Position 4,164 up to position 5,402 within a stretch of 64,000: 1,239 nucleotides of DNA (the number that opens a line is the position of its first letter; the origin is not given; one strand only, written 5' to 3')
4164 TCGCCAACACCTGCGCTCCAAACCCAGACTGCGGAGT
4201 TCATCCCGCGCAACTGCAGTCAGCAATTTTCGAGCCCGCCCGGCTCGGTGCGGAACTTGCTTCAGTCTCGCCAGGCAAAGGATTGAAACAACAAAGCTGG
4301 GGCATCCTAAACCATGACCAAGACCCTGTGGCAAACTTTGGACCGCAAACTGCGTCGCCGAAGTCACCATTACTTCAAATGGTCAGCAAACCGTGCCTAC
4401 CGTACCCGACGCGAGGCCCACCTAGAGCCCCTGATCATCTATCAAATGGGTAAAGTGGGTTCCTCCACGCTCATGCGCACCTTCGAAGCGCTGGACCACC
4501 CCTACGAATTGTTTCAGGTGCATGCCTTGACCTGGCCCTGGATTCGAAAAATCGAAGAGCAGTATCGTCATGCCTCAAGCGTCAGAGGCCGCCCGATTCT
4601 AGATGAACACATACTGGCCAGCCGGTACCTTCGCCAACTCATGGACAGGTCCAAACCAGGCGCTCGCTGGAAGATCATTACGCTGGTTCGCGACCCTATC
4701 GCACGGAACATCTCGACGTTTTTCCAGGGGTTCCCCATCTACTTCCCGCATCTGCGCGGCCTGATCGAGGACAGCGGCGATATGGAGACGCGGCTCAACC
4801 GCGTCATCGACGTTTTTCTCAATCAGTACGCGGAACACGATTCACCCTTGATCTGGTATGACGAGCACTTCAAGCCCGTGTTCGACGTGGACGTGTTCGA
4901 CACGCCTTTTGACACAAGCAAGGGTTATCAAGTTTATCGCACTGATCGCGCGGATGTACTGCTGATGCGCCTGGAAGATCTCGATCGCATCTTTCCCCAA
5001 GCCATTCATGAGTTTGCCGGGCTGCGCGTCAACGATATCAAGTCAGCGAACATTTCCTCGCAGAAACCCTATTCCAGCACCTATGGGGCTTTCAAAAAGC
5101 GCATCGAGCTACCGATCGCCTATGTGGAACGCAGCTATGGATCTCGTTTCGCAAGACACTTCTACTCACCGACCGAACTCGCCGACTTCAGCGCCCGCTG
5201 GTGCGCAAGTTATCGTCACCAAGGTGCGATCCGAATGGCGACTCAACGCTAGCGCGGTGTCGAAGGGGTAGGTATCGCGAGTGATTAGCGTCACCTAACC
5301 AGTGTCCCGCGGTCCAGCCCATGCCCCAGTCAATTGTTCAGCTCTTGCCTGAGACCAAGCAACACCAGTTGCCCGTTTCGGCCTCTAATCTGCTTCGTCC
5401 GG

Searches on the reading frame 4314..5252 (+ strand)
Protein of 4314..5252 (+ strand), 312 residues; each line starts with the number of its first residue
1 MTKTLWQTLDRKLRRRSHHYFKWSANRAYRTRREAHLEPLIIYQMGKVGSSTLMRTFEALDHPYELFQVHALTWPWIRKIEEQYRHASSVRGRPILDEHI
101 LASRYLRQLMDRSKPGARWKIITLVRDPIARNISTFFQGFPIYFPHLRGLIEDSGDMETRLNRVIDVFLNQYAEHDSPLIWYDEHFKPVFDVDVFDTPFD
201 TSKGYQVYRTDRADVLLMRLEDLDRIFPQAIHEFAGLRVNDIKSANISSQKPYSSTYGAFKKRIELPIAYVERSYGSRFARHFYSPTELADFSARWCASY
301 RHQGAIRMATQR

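Call 11: search_protein_families(library=pfam, proteins=[window:4314-5252:+])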
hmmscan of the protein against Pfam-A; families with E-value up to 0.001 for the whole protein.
window:4314-5252:+ (312 aa): 2 families
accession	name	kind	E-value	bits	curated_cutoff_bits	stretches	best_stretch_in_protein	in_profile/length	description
PF10364.14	NKWYS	-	3.2e-22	79.4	25.1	1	156-285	12-139/139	Putative capsular polysaccharide synthesis protein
PF03567.20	Sulfotransfer_2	-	0.00096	19.8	22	0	40-138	11-100/252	Sulfotransferase family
